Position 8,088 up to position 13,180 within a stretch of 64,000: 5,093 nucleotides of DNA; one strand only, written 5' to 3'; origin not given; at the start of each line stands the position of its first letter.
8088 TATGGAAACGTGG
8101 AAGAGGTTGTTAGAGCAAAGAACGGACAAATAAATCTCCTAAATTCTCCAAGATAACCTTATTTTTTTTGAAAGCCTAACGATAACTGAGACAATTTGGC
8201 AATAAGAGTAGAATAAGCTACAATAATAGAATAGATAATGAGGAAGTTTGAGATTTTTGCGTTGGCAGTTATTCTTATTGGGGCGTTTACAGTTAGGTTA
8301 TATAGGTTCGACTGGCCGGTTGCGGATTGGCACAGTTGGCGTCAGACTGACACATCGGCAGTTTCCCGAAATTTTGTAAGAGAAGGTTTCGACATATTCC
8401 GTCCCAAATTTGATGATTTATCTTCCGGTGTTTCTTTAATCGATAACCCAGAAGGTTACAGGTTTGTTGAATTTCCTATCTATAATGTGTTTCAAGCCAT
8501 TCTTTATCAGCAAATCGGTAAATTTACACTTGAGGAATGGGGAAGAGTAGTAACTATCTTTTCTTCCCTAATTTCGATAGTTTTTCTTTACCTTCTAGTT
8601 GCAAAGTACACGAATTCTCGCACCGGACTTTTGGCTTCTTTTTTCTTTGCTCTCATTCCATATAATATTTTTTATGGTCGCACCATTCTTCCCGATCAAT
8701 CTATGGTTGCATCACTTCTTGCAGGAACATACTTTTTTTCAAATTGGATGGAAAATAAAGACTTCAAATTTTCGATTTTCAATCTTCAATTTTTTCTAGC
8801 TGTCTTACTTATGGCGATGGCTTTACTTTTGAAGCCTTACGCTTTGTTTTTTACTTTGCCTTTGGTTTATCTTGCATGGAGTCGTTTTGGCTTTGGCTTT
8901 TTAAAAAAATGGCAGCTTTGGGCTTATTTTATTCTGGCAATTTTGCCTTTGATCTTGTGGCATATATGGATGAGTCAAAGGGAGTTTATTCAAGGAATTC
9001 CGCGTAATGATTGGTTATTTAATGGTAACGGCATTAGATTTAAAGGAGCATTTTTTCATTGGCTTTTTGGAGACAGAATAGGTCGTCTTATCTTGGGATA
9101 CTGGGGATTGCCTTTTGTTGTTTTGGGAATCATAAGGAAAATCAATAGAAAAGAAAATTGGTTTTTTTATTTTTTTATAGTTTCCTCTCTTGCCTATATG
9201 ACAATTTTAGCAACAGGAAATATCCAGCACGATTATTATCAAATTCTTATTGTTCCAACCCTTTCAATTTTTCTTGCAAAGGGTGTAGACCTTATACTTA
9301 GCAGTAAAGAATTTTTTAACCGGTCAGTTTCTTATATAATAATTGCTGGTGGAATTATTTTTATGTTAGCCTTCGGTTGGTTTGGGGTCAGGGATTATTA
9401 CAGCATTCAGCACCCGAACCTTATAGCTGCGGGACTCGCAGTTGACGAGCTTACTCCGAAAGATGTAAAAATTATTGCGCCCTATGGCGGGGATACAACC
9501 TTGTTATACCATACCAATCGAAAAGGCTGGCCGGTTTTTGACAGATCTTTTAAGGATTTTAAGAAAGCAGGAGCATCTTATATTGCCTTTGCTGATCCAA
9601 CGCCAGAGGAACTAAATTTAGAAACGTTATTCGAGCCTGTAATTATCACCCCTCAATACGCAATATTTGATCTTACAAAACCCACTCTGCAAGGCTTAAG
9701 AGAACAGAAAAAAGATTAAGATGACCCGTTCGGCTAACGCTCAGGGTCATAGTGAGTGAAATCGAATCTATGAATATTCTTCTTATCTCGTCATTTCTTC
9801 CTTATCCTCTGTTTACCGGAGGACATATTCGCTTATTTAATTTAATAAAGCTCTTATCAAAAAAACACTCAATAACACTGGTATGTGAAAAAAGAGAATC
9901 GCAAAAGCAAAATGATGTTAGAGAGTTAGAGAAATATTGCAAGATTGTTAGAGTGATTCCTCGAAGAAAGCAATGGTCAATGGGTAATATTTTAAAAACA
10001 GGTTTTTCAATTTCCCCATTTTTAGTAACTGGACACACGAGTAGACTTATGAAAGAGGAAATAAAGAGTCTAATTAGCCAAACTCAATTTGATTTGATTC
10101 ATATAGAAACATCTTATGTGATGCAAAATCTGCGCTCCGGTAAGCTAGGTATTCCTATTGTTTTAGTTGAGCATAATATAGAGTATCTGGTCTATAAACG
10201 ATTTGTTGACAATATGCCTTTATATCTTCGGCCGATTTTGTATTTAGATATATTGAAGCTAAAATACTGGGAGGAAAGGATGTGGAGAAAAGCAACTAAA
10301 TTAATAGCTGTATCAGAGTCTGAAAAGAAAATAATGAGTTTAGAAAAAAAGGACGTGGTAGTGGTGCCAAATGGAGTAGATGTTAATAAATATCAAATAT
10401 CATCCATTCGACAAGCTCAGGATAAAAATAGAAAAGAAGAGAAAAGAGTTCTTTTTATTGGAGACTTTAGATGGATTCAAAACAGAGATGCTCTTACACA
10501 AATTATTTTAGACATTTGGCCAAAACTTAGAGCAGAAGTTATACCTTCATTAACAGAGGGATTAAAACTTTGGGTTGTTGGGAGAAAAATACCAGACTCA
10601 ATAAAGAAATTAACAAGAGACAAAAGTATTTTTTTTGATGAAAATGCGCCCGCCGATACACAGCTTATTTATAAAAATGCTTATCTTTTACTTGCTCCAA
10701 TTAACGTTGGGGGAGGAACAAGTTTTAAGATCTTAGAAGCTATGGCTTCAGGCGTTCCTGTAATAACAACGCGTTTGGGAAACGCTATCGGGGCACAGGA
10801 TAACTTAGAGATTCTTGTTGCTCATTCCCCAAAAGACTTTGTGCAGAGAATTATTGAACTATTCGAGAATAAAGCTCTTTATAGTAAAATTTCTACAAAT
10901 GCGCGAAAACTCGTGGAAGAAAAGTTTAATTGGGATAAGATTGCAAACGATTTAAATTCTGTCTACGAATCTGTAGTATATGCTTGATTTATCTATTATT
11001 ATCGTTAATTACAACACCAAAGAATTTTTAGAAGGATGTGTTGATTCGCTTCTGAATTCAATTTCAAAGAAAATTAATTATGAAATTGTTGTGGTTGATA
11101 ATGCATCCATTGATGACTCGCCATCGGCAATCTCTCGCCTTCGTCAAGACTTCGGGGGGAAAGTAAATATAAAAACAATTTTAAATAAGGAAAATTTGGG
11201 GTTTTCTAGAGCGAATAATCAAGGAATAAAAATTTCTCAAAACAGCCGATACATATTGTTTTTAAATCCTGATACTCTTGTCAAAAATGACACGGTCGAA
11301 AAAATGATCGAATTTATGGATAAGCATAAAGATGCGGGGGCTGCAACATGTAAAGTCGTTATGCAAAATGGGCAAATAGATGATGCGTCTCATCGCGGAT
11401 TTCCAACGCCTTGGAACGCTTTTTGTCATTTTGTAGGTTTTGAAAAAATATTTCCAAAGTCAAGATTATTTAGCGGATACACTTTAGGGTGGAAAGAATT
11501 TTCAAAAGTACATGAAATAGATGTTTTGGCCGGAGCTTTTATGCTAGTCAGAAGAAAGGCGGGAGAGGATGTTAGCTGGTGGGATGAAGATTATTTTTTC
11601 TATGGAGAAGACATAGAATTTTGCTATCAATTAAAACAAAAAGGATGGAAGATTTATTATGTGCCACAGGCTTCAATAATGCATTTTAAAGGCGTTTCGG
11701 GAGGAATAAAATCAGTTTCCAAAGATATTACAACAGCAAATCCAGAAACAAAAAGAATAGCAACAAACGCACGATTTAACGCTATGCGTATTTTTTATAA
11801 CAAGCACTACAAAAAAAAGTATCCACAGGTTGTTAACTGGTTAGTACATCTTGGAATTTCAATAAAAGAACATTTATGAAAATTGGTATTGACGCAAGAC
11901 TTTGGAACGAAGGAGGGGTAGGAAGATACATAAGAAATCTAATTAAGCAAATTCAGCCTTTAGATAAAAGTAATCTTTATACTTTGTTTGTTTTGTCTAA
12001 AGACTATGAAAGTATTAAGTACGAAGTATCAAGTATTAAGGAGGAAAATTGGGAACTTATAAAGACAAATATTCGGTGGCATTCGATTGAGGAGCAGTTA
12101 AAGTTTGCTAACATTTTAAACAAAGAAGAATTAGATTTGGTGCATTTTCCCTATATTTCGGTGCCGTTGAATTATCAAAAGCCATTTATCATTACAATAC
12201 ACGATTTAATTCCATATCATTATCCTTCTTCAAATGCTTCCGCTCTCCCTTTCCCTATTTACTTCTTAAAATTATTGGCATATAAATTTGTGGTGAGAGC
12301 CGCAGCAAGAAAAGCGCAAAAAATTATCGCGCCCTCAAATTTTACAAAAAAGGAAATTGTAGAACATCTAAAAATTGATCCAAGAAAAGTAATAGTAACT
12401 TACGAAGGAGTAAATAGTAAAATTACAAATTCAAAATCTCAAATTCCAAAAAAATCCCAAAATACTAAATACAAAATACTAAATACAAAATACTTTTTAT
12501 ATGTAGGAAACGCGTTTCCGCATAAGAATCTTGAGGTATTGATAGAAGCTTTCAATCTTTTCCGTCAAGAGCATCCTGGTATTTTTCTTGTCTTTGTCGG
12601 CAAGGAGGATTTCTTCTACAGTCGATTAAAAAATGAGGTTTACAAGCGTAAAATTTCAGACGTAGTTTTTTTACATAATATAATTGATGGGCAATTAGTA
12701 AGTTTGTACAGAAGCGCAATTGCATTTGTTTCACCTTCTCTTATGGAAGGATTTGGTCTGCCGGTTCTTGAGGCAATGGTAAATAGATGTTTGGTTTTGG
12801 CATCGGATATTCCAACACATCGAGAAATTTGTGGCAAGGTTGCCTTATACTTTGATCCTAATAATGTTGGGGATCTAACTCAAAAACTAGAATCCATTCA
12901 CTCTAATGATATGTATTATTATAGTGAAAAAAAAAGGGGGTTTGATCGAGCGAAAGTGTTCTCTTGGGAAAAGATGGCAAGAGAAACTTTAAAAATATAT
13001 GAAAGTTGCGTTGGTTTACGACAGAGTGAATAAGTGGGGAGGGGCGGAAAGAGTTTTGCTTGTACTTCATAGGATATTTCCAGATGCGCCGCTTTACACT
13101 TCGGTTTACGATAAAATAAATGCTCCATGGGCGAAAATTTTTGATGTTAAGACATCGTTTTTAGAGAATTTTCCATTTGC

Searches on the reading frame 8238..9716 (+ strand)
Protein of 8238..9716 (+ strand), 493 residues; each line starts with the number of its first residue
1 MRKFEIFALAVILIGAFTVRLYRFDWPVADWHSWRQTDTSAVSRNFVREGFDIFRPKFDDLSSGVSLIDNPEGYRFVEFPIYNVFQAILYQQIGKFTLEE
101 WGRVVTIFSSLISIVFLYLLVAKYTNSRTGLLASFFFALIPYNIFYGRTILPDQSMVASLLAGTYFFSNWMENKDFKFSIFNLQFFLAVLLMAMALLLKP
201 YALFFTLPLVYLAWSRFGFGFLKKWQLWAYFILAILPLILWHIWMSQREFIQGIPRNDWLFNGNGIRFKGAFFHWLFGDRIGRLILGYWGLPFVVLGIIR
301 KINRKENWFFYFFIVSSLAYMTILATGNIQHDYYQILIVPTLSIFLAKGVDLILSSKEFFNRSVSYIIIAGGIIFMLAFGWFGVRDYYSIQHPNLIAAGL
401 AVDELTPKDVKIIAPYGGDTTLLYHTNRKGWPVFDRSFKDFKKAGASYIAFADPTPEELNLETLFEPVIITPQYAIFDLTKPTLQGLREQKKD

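Call 56: search_protein_families(library=pfam, proteins=[window:8238-9716:+], max_evalue=0.001)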
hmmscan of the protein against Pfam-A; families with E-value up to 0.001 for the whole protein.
window:8238-9716:+ (493 aa): 3 families
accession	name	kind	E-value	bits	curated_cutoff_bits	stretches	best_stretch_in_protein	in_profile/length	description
PF13231.12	PMT_2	-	5.8e-09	36.8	26.1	1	99-244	21-160/160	Dolichyl-phosphate-mannose-protein mannosyltransferase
PF02366.24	PMT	-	5.7e-07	29.8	22.7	1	76-250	59-224/245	Dolichyl-phosphate-mannose-protein mannosyltransferase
PF09913.15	DUF2142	-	5.9e-06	25.8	30.1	1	107-247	129-261/395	Predicted membrane protein (DUF2142)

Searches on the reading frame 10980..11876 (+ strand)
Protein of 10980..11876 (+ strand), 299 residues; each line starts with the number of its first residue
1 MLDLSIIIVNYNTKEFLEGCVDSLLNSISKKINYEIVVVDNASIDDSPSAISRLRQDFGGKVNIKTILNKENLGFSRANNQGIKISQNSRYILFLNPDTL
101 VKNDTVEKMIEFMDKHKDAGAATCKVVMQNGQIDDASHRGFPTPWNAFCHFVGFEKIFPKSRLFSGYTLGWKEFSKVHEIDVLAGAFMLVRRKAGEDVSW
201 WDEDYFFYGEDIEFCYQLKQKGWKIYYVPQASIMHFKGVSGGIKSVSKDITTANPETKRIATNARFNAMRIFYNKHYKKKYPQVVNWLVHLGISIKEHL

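Call 56: search_protein_families(library=pfam, proteins=[window:10980-11876:+], max_evalue=0.001)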
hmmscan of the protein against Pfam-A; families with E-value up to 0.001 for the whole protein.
window:10980-11876:+ (299 aa): 4 families
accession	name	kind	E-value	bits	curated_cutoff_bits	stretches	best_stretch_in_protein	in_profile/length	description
PF00535.33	Glycos_transf_2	-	1.1e-26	94.2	23.3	1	5-145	1-133/168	Glycosyl transferase family 2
PF13641.12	Glyco_tranf_2_3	-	1.4e-18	68.2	27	1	4-238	3-214/230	Glycosyltransferase like family 2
PF13632.12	Glyco_trans_2_3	-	6.6e-13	49.4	27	1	91-239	1-125/198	Glycosyl transferase family group 2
PF10111.15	Glyco_tranf_2_2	-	7.6e-06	26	27.3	1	8-138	4-131/276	Glycosyltransferase like family 2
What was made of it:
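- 11134..11163 (+): Second F1 copy in the window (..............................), in frame in a GT2 gene (10980-11879). Host gene identified by Pfam (call 56).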

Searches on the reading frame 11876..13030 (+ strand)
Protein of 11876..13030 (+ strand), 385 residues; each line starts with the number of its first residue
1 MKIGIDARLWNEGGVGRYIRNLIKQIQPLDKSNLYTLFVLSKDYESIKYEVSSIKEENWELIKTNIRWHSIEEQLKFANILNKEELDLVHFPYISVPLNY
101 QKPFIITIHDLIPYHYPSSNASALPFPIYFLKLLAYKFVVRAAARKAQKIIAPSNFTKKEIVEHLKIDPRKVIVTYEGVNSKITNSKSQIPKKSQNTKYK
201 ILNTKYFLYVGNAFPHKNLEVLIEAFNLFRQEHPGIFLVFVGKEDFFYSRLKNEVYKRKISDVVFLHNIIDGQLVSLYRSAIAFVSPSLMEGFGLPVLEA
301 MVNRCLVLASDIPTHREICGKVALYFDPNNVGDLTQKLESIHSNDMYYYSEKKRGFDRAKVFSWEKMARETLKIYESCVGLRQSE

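Call 56: search_protein_families(library=pfam, proteins=[window:11876-13030:+], max_evalue=0.001)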
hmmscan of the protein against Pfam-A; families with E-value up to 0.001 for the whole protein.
window:11876-13030:+ (385 aa): 3 families
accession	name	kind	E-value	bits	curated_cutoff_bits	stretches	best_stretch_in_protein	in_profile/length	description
PF00534.26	Glycos_transf_1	-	2e-29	102.8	26.4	1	202-345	13-159/172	Glycosyl transferases group 1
PF13692.12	Glyco_trans_1_4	-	4.6e-21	76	27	1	205-343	2-141/142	Glycosyl transferases group 1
PF13439.12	Glyco_transf_4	-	9.8e-16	58.7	28.5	1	13-180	2-167/170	Glycosyltransferase Family 4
